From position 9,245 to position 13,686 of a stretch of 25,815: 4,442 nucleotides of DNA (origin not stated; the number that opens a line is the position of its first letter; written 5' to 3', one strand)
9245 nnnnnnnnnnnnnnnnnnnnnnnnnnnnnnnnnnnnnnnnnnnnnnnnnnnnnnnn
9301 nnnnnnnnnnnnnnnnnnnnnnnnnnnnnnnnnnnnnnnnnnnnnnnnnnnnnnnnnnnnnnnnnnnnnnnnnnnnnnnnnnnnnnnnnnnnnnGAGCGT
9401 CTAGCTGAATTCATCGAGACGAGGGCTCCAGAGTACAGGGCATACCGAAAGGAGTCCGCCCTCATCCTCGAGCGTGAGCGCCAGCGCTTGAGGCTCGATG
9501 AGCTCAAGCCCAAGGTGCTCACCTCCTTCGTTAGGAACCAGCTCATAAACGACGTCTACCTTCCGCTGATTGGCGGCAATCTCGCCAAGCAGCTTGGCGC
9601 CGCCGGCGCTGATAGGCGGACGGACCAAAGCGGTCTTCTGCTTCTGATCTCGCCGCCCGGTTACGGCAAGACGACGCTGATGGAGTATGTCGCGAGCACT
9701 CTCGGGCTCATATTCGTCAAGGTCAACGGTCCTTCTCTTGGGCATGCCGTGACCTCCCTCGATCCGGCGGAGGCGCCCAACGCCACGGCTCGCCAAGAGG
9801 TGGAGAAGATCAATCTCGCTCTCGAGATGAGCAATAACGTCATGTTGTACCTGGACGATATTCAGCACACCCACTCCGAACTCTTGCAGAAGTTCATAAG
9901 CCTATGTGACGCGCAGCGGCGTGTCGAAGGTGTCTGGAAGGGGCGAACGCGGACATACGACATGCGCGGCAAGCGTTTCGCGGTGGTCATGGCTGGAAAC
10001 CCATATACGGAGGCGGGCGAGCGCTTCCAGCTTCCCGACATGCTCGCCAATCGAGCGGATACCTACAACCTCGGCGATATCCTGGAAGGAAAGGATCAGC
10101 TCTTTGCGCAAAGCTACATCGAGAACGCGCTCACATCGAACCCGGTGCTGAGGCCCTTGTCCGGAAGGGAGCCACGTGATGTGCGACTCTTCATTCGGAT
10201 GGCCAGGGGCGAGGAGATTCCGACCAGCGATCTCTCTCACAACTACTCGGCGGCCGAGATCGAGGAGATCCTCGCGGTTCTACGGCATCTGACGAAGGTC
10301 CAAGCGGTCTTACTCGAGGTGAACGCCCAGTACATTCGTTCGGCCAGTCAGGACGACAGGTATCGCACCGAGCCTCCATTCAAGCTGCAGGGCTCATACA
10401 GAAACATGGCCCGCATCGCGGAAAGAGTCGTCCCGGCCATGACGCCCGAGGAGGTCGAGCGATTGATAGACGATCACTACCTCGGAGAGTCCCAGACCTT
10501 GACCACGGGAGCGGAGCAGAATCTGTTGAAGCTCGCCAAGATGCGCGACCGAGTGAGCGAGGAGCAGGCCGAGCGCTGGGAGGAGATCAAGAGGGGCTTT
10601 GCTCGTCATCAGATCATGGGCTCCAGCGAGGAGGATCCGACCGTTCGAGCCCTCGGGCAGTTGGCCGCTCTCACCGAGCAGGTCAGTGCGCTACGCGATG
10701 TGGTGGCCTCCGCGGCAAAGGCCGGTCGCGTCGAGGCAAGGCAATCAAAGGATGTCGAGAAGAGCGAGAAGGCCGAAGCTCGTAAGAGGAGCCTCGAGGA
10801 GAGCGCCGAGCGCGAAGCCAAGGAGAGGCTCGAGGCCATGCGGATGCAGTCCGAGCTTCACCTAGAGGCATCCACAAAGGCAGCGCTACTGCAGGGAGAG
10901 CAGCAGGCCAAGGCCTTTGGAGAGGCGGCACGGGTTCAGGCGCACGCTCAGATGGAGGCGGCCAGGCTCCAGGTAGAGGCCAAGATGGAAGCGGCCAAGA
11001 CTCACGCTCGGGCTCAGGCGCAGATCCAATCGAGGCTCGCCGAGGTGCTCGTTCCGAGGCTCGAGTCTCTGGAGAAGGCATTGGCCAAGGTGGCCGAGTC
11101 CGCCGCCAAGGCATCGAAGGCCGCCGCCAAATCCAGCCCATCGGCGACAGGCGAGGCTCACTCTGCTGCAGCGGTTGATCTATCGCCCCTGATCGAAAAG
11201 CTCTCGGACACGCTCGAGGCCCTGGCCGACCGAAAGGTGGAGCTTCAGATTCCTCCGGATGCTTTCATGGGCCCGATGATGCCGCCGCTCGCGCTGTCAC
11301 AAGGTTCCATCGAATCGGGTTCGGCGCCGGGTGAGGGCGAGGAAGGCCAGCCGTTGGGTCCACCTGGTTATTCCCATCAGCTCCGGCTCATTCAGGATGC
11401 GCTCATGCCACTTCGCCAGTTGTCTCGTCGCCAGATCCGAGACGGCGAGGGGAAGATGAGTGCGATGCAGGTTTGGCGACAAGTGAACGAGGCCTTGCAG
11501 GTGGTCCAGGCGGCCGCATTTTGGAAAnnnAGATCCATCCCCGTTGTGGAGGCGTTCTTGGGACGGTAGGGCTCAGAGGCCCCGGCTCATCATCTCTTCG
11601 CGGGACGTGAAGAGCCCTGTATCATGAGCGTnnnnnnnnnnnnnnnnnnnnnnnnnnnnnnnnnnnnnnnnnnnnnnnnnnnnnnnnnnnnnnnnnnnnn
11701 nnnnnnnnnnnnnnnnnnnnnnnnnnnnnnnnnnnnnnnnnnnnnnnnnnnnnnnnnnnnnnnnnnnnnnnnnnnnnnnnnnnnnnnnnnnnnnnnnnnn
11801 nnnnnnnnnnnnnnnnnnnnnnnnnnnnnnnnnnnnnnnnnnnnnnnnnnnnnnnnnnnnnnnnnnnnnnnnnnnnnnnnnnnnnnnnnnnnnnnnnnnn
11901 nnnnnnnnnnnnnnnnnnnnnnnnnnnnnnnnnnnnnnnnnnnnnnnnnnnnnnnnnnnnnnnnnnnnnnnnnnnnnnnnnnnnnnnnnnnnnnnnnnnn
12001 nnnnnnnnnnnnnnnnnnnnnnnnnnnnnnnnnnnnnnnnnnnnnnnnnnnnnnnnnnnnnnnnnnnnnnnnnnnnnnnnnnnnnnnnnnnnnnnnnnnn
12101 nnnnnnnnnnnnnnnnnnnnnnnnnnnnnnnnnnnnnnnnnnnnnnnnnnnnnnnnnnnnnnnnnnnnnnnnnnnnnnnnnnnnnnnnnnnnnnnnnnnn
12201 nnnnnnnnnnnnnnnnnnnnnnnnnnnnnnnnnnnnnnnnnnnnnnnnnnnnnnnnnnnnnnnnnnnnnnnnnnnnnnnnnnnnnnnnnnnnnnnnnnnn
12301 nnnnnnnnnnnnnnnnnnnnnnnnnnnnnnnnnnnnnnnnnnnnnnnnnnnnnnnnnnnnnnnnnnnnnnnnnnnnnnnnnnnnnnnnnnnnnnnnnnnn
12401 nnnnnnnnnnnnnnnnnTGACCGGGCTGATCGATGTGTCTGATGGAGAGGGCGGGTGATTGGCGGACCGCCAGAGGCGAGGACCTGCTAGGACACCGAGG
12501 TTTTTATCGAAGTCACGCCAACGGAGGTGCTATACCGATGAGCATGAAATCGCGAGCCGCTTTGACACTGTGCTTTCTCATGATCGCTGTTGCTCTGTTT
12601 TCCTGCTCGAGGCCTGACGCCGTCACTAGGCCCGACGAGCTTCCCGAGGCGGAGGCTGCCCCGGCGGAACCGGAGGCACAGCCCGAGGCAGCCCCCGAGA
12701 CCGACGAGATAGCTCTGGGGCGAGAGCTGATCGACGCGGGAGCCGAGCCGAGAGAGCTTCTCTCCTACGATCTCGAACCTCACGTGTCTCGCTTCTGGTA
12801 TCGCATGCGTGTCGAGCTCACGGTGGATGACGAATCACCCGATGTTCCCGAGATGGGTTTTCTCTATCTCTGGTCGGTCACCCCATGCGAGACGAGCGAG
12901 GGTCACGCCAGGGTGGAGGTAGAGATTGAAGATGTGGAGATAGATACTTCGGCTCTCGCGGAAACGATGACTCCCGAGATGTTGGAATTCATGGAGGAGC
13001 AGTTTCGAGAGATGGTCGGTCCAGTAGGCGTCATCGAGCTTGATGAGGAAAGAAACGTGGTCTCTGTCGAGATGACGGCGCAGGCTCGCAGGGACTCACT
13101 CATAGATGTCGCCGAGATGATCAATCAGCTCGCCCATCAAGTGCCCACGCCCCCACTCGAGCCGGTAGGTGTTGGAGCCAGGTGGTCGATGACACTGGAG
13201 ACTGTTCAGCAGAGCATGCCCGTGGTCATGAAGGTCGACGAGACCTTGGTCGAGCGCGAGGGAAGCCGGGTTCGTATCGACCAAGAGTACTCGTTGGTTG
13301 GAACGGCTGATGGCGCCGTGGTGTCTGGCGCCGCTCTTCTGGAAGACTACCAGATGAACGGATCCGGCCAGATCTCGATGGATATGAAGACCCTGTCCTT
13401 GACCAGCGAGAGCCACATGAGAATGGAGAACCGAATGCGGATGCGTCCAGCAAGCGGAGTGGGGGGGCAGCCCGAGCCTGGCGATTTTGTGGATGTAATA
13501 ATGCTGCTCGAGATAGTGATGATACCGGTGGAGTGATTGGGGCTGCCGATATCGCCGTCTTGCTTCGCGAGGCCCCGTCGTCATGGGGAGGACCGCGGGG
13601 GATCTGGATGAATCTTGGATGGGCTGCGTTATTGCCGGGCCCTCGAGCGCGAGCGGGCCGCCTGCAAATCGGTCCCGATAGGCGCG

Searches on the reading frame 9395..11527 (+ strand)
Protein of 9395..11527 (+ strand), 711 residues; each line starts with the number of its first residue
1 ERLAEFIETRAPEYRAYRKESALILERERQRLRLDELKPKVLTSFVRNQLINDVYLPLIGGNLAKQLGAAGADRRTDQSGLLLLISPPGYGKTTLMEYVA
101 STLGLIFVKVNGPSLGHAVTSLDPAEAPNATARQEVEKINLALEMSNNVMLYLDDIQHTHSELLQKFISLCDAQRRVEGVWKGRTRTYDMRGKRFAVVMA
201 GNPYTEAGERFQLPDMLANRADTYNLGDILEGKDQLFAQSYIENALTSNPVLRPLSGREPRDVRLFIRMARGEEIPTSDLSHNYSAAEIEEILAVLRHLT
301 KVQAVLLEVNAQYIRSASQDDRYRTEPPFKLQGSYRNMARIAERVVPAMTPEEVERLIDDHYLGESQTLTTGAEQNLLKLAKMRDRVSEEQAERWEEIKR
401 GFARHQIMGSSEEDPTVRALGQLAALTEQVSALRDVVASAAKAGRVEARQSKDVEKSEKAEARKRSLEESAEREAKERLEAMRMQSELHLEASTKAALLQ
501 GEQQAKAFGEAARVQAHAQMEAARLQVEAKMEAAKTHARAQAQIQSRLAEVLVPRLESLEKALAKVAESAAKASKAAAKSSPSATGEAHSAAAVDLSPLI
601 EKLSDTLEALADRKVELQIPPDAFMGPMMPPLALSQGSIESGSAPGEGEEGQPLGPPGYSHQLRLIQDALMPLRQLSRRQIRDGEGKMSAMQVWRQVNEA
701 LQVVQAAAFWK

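Call 36: find_related_loci(query=A1, collection=genome_contigs, flank=10000)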
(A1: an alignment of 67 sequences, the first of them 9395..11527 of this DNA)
Query A1 (711 aa) in genome_contigs; peptide patterns used: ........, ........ (x = any residue, [..] = any of these).
600 stretches matched a pattern (row limit reached: there are more); 593 encode a relative of the query (tblastn E <= 1e-3); the best 80 are kept; 80 distinct loci.
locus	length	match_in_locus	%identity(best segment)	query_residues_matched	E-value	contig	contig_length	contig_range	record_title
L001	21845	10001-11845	53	2-702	0e+0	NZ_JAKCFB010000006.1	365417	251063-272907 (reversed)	Myxococcus dinghuensis strain K15C18031901 gnl_BDEABKDG_6, whole genome shotgun sequence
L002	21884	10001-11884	53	2-706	0e+0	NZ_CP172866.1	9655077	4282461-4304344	Corallococcus coralloides strain KYC2213 chromosome, complete genome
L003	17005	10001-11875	53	2-702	0e+0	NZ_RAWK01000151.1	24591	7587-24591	Corallococcus aberystwythensis strain AB050A NODE_151_24591_cov_20.3804_ID_11741, whole genome shotgun sequence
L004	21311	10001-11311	72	2-438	0e+0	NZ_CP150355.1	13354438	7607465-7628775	Sorangium sp. So ce1000 chromosome, complete genome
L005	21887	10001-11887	72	2-706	0e+0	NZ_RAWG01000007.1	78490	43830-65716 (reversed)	Corallococcus sicarius strain CA040B NODE_7_78490_cov_43.678, whole genome shotgun sequence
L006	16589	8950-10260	71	1-437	0e+0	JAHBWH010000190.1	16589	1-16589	MAG: Myxococcales bacterium isolate ACE_MYX12 MYX12_190, whole genome shotgun sequence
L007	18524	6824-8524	60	2-547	0e+0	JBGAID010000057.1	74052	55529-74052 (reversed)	MAG: Polyangiaceae bacterium isolate MAG_MBR_H125.7 MBRH125-7_opera_contig_1381, whole genome shotgun sequence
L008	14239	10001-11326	69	2-443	0e+0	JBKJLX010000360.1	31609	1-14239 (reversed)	MAG: Polyangiaceae bacterium isolate ant_bin.300 k117_5836371, whole genome shotgun sequence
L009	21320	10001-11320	70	2-441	0e+0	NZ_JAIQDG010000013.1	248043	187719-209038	Myxococcus sp. RHSTA-1-4 NODE_13_length_248143_cov_148.326615, whole genome shotgun sequence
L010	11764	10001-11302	71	1-434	0e+0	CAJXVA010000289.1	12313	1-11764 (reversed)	MAG TPA_asm: uncultured proteobacterium isolate SRR3933246_bin.3_MetaBAT_v2.12.1_MAG genome assembly, contig: NODE_1001_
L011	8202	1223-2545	69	1-441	0e+0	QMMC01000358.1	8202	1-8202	MAG: Deltaproteobacteria bacterium isolate B10_G4 B10_Guay4_scaffold_10071, whole genome shotgun sequence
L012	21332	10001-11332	67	2-444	0e+0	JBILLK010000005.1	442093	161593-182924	MAG: Polyangiaceae bacterium isolate ME2017-07-27_3300044645_group7_bin87 Rohwer_bin1489_scaffold_6_c1, whole genome sho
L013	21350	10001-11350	67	2-454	0e+0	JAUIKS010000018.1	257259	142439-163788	MAG: Polyangia bacterium isolate Co_bin.371 NODE_476_length_257259_cov_2.562882, whole genome shotgun sequence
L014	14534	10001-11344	69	1-448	0e+0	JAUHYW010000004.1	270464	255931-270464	MAG: bacterium isolate 3_bin.88 NODE_89_length_270464_cov_3.044951, whole genome shotgun sequence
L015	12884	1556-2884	67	3-444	0e+0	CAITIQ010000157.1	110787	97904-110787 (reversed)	MAG: uncultured delta proteobacterium isolate ErkenSummer_bin-6818 genome assembly, contig: bin-6818:157/673, whole geno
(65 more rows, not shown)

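Call 49: predict_structure(alignment_id=A1)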
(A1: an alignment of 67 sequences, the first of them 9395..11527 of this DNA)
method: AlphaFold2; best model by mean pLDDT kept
length: 711 residues; sequences in the alignment: 67
mean_pLDDT: 78.8   pTM: 0.59
mean pLDDT of the five models: 78.8, 75.7, 75.6, 73.8, 73.8
residues with pLDDT >= 90: 237; 70-90: 304; 50-70: 98; < 50: 72
segments of 3 or more residues with pLDDT < 50: 486-504, 581-591, 618-620, 625-657
pLDDT, mean of each block of 10 residues (from residue 1): 82 90 85 68 65 86 77 64 84 88 92 93 97 97 94 93 91 89 94 92 66 67 82 88 91 92 96 97 96 97 95 88 90 92 94 97 93 95 97 97 86 75 82 88 87 88 86 79 53 38 52 77 84 80 75 75 76 69 44 67 73 56 45 30 32 47 72 72 58 68 62 37
secondary structure, 60 per line:
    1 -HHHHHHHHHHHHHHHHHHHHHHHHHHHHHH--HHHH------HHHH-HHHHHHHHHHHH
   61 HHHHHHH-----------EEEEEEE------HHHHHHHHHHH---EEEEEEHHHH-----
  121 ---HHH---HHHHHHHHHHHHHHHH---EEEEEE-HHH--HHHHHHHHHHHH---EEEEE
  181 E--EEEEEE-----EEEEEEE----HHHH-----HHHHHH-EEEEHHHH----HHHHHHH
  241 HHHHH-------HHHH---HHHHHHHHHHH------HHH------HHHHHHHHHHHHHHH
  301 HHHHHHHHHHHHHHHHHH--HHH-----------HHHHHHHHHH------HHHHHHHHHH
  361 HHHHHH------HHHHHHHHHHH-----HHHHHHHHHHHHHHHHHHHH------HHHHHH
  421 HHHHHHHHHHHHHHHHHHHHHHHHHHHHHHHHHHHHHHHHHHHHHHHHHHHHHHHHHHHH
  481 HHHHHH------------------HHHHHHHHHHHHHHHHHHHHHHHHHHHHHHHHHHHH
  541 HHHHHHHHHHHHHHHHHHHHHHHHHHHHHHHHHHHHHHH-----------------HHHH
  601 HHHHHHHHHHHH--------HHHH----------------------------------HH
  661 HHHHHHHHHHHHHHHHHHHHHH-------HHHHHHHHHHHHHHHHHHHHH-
elements in order (helices of 4 or more, strands of 3 or more residues): H2-31 H34-37 H44-47 H49-67 E79-85 H92-102 E106-111 H112-115 H130-145 E149-154 H161-172 E176-181 E184-189 E195-201 H206-209 H215-220 E222-225 H226-229 H234-245 H253-256 H260-270 H286-318 H335-344 H351-366 H373-383 H389-408 H415-486 H505-579 H597-612 H621-624 H659-682 H690-710

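Call 54: fold_search(model_id=the predicted structure, library=pdb)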
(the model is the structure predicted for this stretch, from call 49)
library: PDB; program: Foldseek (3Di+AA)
matches with E <= 10: 1251; with E <= 0.001: 537
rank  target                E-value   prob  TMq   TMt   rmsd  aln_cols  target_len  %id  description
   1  8efv_B                3.8e-07  1.00  0.18  0.35  11.2       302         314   18  Structure of single homo-hexameric Holliday junction ATP-dependent DNA helicase RuvB motor (released 2023-05-10)
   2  9qh8_A                9.9e-07  1.00  0.24  0.58   7.3       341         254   15  reduced NorQ-NorD VWA domain complex from Paracoccus denitrificans (released 2026-03-25)
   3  7x5b                  9.9e-07  1.00  0.20  0.37  10.9       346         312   14  Crystal structure of RuvB (released 2023-03-08)
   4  1ixs_B                1.7e-06  1.00  0.19  0.38  10.5       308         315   19  Structure of RuvB complexed with RuvA domain III (released 2002-11-06)
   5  9qh8_F                2.1e-06  1.00  0.25  0.62   7.2       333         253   16  reduced NorQ-NorD VWA domain complex from Paracoccus denitrificans (released 2026-03-25)
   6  9qh4_F                2.5e-06  1.00  0.23  0.54   8.2       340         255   16  NorQ hexamer from Paracoccus denitrificans (released 2026-03-25)
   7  9qh4_C                2.9e-06  1.00  0.25  0.62   7.1       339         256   14  NorQ hexamer from Paracoccus denitrificans (released 2026-03-25)
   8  7pbl_C                3.2e-06  1.00  0.19  0.37  11.3       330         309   16  RuvAB branch migration motor complexed to the Holliday junction - RuvB AAA+ state s1 [t2 dataset] (released 2022-09-14)
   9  9qh4_A                3.3e-06  1.00  0.24  0.59   7.4       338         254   16  NorQ hexamer from Paracoccus denitrificans (released 2026-03-25)
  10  8efv_A                3.3e-06  1.00  0.17  0.34  12.1       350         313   16  Structure of single homo-hexameric Holliday junction ATP-dependent DNA helicase RuvB motor (released 2023-05-10)
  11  9dx3_F                4.1e-06  1.00  0.21  0.40  10.5       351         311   15  EcRuvB 9-mer pre-assembly complex (released 2026-01-21)
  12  8efy_B                4.3e-06  1.00  0.19  0.36  11.4       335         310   18  Structure of double homo-hexameric AAA+ ATPase RuvB motors (released 2023-05-10)
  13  9dx3_A                5.6e-06  1.00  0.22  0.44   9.4       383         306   15  EcRuvB 9-mer pre-assembly complex (released 2026-01-21)
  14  8efy_D                5.6e-06  1.00  0.19  0.37  10.5       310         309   19  Structure of double homo-hexameric AAA+ ATPase RuvB motors (released 2023-05-10)
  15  9qhg_E                6.2e-06  1.00  0.22  0.56   7.8       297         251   13  NorQD complex state 4 from Jhaorihella thermophila (released 2026-03-25)
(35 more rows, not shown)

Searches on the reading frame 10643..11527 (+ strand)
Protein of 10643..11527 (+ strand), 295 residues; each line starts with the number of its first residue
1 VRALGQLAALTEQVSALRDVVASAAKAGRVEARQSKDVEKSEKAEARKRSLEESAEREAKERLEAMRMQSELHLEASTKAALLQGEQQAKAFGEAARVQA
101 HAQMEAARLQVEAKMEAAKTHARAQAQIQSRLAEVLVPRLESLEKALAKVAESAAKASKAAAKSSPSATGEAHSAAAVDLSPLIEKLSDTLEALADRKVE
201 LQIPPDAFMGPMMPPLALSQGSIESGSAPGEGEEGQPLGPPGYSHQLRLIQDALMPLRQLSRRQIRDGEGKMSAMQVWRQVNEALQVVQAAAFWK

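Call 12: search_protein_families(library=pfam, proteins=[window:10643-11527:+], max_evalue=10)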
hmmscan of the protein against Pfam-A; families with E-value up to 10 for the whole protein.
window:10643-11527:+ (295 aa): 2 families
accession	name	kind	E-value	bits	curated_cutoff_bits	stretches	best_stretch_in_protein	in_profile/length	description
PF15341.11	SLX9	-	3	8.8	27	1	113-164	19-71/127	Ribosome biogenesis protein SLX9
PF04502.18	Saf4_Yju2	-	5.8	6.9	27.8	1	10-167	142-302/332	Saf4/Yju2 protein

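Call 21: search_solved_structures(query=window:10643-11527:+, max_evalue=10)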
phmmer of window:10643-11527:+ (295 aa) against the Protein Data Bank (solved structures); distinct sequences matched with E-value up to 10: 3.
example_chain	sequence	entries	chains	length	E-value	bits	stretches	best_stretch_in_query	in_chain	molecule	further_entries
8if6_B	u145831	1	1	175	1.1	12.6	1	110-193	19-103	SKP1-like protein 20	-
5hou_A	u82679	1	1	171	1.8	11.8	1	183-276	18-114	Cellular tumor antigen p53,CREB-binding protein fusion protein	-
5ej1_B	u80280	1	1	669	5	10.4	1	217-283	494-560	Putative cellulose synthase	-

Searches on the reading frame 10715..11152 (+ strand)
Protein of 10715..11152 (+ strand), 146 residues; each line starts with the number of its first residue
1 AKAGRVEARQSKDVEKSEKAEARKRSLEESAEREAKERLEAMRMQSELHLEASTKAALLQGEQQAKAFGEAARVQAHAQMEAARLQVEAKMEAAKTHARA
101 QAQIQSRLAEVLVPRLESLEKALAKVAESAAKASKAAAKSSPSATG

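Call 34: search_protein_representatives(protein=window:10715-11152:+)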
Query: 146 residues. Proteins with E-value up to 0.001 (for the whole library): 1; up to 1e-10: 1; up to 1e-30: 0. The best 1 are listed.
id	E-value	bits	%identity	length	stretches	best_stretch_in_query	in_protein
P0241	8.8e-13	65.1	31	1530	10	68-129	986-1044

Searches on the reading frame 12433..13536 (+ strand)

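Call 7: search_protein_families(library=pfam, proteins=[window:12433-13536:+], max_evalue=0.01)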
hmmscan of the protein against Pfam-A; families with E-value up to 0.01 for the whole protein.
window:12433-13536:+ (367 aa): 0 families

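Call 20: search_protein_families(library=ncbifam, proteins=[window:12433-13533:+], max_evalue=0.1)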
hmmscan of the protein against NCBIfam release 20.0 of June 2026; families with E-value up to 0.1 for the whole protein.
window:12433-13533:+ (367 aa): 1 family
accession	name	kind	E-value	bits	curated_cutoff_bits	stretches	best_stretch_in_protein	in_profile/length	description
TIGR03177.1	pilus_cpaB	equivalog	0.017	14.4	71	1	338-359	123-144/262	Flp pilus assembly protein CpaB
